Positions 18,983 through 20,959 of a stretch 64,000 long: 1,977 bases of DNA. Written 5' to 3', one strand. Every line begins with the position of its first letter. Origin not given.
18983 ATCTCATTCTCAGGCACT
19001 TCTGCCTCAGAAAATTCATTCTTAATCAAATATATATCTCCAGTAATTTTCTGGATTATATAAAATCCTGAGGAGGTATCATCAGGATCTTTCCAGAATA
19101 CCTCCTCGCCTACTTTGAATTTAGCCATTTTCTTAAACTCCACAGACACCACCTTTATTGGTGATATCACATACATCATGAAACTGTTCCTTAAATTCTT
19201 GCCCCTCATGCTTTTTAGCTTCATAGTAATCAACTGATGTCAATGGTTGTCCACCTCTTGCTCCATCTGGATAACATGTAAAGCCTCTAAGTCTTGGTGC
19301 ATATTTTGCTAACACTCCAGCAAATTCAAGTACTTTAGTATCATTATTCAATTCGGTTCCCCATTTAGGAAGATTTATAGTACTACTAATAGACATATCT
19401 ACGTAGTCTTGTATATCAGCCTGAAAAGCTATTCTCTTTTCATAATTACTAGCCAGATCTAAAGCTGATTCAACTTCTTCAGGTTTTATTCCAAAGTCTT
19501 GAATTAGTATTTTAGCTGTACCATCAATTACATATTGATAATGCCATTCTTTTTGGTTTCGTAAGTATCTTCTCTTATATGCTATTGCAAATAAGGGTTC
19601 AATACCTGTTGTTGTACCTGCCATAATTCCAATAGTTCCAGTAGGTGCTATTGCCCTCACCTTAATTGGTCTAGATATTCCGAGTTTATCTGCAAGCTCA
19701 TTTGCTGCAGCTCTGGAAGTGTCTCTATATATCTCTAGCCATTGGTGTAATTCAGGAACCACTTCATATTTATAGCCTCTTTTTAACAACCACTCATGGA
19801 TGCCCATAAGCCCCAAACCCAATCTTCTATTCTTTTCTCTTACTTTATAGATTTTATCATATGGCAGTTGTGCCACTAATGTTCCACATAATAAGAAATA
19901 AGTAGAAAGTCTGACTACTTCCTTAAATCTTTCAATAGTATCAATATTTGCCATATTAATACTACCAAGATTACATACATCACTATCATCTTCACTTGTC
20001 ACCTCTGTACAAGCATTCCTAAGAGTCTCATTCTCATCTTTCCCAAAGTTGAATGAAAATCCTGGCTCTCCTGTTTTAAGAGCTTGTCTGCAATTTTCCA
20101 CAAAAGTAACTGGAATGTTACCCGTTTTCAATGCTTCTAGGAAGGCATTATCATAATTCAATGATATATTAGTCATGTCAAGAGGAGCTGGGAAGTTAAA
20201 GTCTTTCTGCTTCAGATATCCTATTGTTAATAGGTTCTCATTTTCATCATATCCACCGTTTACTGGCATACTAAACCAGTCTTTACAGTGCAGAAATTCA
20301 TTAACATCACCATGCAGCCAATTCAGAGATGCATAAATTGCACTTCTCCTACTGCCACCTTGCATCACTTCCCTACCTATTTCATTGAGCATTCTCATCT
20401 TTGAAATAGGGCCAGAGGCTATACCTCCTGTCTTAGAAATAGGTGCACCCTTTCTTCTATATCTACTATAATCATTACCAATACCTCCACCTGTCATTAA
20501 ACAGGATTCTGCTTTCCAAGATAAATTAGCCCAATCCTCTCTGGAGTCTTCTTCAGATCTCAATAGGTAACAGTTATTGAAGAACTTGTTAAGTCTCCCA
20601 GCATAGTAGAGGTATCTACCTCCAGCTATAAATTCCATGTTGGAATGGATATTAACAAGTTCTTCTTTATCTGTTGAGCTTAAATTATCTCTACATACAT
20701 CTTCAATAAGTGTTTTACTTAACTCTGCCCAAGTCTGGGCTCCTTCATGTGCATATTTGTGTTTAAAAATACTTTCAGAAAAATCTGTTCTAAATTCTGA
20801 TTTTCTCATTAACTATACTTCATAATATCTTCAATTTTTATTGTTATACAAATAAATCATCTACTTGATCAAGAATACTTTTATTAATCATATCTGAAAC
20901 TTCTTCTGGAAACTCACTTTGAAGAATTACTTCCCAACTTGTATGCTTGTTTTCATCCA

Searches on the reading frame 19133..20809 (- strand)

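Call 9: search_protein_families(library=phrogs, proteins=[window:19133-20809:-], max_evalue=0.001)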
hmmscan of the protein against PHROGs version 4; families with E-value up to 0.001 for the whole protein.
window:19133-20809:- (558 aa): 5 families
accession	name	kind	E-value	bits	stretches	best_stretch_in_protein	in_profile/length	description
phrog_84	-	DNA, RNA and nucleotide metabolism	3.2e-58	198.6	2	46-377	244-611/975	ribonucleoside-diphosphate reductase large subunit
phrog_367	-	DNA, RNA and nucleotide metabolism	5.1e-48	164.8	1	135-423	263-551/701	ribonucleotide reductase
phrog_3844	-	moron, auxiliary metabolic gene and host takeover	1.2e-16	61.7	1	226-377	102-264/451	NrdA-like aerobic NDP reductase large subunit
phrog_3987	-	DNA, RNA and nucleotide metabolism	7.3e-11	42.3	1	70-177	212-318/467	ribonucleotide reductase large subunit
phrog_30939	-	DNA, RNA and nucleotide metabolism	1.3e-08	34.2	0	265-403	666-823/977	ribonucleotide reductase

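Call 10: search_protein_families(library=pfam, proteins=[window:19133-20809:-], max_evalue=0.001)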
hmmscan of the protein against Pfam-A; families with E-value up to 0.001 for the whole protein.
window:19133-20809:- (558 aa): 1 family
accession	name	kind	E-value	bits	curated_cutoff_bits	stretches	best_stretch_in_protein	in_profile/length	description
PF02867.20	Ribonuc_red_lgC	-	3.9e-48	164.8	23.9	3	79-177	2-99/523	Ribonucleotide reductase, barrel domain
